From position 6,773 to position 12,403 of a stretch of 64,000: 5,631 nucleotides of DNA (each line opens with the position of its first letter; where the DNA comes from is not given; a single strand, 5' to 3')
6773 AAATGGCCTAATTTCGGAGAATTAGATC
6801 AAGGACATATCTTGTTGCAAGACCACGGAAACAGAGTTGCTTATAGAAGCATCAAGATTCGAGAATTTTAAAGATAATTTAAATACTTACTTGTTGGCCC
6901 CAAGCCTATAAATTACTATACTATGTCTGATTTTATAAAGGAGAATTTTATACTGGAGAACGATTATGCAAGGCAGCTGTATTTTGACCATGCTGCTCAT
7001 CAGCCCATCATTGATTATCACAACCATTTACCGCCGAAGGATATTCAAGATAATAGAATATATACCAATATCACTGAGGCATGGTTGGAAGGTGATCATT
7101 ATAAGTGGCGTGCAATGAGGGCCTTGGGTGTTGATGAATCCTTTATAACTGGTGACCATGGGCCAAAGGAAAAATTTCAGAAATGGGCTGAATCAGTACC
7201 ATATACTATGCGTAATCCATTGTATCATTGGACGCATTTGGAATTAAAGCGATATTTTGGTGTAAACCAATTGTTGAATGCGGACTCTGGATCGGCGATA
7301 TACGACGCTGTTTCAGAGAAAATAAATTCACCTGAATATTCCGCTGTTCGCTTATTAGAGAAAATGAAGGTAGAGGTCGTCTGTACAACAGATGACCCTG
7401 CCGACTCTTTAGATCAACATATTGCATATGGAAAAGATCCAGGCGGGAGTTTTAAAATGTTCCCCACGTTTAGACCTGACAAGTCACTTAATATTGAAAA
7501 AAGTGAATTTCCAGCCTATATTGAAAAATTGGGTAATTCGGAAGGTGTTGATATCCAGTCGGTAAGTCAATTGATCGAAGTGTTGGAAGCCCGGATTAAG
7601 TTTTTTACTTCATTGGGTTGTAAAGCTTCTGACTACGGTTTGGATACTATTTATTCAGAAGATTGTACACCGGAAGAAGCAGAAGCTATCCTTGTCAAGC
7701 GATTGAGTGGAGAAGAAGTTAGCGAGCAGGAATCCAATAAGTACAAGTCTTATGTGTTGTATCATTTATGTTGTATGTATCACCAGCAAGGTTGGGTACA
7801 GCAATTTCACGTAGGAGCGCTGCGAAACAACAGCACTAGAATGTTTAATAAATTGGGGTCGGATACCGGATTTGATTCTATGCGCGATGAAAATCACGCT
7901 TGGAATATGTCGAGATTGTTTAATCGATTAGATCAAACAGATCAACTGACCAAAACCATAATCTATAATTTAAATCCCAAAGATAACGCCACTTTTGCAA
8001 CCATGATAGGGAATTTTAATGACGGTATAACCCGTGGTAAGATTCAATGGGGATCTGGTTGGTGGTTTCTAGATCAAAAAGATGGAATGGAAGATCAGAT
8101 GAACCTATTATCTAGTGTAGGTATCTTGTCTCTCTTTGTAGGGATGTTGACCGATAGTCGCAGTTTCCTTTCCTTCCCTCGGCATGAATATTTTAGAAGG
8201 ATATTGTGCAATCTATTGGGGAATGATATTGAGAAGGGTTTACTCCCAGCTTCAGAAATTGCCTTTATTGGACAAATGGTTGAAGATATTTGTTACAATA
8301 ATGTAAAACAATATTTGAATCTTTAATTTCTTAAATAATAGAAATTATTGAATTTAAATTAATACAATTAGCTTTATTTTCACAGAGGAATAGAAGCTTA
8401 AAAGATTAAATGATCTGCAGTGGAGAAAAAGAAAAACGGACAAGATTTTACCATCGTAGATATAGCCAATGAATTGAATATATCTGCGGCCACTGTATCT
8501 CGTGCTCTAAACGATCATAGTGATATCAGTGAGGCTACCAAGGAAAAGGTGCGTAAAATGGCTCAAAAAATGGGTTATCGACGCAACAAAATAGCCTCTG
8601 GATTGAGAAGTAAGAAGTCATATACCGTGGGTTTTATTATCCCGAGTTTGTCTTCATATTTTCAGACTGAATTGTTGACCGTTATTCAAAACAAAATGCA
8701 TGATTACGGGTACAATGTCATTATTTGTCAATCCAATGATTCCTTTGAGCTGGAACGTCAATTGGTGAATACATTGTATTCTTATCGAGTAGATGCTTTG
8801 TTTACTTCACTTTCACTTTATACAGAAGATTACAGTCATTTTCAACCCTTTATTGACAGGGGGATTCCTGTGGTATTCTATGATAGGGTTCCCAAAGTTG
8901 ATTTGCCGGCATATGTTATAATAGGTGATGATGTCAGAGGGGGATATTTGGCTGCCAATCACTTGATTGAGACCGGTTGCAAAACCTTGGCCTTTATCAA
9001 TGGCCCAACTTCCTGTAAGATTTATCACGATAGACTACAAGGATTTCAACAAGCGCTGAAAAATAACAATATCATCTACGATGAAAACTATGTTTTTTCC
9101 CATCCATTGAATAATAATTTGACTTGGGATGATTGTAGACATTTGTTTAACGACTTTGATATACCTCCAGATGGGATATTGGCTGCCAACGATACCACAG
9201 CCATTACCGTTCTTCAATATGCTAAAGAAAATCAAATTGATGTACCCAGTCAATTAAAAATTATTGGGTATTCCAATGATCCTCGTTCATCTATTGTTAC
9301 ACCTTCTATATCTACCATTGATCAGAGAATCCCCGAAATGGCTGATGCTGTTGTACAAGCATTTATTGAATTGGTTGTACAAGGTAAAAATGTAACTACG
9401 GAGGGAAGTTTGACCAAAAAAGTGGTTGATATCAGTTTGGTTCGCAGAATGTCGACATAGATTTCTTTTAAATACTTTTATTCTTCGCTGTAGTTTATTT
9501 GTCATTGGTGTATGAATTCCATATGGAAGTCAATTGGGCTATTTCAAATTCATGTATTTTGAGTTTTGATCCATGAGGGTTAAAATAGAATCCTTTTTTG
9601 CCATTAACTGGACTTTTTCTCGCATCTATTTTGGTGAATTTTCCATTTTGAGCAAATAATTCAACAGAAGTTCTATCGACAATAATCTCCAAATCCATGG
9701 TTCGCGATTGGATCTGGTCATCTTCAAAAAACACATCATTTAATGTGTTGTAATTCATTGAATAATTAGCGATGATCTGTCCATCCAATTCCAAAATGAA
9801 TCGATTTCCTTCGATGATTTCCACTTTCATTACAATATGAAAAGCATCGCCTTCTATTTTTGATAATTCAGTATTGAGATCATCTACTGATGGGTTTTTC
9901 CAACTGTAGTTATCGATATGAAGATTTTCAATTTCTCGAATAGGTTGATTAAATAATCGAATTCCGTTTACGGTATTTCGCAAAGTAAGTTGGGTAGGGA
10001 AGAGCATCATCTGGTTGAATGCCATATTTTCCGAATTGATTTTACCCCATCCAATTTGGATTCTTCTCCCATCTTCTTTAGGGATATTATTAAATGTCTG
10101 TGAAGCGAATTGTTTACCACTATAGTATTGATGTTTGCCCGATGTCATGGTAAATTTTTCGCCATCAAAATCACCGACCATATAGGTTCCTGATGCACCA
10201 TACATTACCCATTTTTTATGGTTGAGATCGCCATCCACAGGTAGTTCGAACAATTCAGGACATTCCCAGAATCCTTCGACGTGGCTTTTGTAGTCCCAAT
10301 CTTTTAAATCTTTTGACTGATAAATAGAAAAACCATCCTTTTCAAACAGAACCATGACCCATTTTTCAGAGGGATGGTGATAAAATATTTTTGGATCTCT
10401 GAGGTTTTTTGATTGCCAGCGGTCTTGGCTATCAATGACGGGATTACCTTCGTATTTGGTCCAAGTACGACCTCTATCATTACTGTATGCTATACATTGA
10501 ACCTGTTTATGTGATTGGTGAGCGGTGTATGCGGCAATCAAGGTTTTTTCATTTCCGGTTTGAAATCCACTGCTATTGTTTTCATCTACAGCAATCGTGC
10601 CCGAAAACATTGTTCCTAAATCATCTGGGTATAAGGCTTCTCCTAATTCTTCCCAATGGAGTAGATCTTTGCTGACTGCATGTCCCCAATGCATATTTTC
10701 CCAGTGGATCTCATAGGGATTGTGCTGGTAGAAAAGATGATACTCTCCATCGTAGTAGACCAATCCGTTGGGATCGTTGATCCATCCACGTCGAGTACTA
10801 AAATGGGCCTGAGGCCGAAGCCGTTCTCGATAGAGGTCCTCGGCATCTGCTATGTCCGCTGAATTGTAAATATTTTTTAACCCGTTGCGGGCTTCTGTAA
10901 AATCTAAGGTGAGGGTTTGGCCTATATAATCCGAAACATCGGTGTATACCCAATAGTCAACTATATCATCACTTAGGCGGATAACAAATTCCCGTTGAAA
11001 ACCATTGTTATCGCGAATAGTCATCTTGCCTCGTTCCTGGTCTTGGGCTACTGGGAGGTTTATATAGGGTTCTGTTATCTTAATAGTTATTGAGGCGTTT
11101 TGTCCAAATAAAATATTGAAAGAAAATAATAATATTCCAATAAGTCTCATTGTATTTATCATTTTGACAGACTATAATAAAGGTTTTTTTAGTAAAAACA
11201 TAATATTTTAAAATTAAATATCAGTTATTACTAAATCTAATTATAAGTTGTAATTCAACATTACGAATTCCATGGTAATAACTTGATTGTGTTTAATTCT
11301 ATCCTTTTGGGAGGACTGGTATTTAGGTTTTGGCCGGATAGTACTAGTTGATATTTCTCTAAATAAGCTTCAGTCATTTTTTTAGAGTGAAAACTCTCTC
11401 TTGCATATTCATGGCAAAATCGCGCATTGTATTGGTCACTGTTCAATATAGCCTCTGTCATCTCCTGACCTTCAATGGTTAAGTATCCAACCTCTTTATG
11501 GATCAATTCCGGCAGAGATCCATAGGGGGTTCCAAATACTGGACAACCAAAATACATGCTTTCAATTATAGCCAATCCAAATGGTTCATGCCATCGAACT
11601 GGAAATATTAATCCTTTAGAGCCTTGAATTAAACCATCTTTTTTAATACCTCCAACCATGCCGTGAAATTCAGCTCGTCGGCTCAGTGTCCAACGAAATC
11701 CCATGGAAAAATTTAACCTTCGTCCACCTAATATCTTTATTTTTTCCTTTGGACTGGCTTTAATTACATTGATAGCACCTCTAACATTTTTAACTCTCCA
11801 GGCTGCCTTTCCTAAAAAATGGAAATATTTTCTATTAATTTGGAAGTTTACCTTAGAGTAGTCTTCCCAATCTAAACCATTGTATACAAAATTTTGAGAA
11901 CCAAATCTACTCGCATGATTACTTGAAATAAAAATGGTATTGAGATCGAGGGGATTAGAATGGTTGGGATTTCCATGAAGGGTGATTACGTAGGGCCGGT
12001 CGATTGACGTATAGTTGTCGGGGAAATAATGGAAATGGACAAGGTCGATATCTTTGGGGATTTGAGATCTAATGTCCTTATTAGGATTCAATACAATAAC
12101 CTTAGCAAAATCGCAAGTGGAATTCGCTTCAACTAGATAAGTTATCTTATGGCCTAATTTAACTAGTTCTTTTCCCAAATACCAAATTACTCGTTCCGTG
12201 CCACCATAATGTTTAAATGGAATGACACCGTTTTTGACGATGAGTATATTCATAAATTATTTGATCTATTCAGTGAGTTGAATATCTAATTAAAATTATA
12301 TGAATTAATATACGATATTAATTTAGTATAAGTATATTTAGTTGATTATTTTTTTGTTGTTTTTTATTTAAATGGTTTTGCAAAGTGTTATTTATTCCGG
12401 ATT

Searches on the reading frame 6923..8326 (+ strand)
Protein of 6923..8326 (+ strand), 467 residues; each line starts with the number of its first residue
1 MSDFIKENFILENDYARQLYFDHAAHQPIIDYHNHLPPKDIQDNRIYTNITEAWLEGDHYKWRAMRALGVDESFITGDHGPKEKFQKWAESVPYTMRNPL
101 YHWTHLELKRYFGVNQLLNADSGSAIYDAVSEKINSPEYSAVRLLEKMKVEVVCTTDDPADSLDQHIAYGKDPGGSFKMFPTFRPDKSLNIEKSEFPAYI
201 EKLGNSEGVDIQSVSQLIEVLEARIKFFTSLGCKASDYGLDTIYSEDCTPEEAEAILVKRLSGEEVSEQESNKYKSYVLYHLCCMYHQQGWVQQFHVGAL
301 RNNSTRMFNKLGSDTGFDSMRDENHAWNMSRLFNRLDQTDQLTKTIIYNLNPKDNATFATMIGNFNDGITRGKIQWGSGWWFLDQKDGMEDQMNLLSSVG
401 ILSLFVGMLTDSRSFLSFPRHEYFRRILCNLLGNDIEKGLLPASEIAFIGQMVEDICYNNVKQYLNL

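Call 92: search_protein_families(library=pfam, proteins=[window:6923-8326:+], max_evalue=0.00001)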
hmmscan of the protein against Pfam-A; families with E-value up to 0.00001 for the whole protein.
window:6923-8326:+ (467 aa): 1 family
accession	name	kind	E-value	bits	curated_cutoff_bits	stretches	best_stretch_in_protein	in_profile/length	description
PF02614.20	UxaC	-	3.9e-199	662.7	25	1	1-464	1-463/464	Glucuronate isomerase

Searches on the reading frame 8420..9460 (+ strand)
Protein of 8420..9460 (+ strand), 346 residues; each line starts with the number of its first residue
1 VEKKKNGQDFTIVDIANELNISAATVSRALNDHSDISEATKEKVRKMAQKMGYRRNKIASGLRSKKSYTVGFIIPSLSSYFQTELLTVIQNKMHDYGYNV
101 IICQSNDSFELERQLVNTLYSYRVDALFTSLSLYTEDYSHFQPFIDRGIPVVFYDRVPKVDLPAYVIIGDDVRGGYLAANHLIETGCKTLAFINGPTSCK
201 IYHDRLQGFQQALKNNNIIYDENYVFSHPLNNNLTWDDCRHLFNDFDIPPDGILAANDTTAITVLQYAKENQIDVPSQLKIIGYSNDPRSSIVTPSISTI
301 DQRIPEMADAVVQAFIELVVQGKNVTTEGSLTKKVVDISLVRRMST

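Call 92: search_protein_families(library=pfam, proteins=[window:8420-9460:+], max_evalue=0.00001)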
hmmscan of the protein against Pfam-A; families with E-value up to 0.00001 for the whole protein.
window:8420-9460:+ (346 aa): 4 families
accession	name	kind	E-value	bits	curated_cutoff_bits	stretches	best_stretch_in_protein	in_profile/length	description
PF13377.12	Peripla_BP_3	-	6.2e-26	91.9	26.5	1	179-330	1-155/167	Periplasmic binding protein-like domain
PF13407.12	Peripla_BP_4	-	2.7e-14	53.8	35.1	1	70-320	1-255/258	Periplasmic binding protein domain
PF00532.27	Peripla_BP_1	-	9.7e-14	51.9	22.2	1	69-279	3-213/281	Periplasmic binding proteins and sugar binding domain of LacI family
PF00356.27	LacI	-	4e-13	49.4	27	1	11-56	1-46/46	Bacterial regulatory proteins, lacI family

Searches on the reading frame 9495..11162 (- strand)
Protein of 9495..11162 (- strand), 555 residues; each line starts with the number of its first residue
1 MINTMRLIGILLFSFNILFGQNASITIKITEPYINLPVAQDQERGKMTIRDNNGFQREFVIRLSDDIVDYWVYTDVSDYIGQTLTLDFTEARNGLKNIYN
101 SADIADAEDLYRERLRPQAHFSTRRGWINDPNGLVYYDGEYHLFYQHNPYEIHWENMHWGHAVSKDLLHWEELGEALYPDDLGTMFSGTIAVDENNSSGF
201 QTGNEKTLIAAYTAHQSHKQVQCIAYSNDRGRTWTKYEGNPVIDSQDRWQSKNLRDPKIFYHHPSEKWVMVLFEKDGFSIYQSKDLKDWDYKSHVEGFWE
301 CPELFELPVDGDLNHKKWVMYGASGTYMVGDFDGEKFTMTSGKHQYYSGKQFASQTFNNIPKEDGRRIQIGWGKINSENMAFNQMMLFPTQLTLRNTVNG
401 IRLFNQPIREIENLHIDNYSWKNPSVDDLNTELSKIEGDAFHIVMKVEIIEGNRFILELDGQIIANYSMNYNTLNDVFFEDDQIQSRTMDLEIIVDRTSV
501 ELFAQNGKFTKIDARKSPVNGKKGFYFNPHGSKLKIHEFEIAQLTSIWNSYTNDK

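Call 36: find_encoding_contigs(protein=window:9495-11162:-, flank=10000, max_places=1)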
Protein window:9495-11162:- (555 aa): no gene with exactly this product is on record in the collection.

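Call 92: search_protein_families(library=pfam, proteins=[window:9495-11162:-], max_evalue=0.00001)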
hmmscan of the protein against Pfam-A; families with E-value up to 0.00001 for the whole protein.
window:9495-11162:- (555 aa): 2 families
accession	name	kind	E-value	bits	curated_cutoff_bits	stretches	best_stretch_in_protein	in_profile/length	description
PF00251.26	Glyco_hydro_32N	-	9.3e-72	242.6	22.1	1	120-407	1-307/307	Glycosyl hydrolases family 32 N-terminal domain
PF16352.10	DUF4980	-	3.1e-08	33.9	28.9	1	25-93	7-75/109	Domain of unknown function (DUF4980)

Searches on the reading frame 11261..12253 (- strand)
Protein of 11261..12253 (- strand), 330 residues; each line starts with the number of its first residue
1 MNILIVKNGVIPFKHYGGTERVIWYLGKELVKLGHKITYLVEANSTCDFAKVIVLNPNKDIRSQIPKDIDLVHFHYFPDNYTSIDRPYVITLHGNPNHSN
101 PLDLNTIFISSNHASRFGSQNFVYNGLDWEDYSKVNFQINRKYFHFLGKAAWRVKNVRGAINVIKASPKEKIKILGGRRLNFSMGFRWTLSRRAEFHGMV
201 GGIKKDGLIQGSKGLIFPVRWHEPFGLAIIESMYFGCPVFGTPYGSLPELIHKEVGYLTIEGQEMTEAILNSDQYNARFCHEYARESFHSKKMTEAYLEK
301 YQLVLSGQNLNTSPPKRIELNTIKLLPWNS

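Call 92: search_protein_families(library=pfam, proteins=[window:11261-12253:-], max_evalue=0.00001)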
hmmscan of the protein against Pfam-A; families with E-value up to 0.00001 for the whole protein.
window:11261-12253:- (330 aa): 3 families
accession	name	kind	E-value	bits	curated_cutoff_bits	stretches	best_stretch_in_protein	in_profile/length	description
PF13692.12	Glyco_trans_1_4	-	2e-10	41.6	27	1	142-270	2-137/142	Glycosyl transferases group 1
PF00534.26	Glycos_transf_1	-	5.4e-10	39.5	26.4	1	138-267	12-150/172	Glycosyl transferases group 1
PF13439.12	Glyco_transf_4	-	3.5e-07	30.8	28.5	0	16-97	1-108/170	Glycosyltransferase Family 4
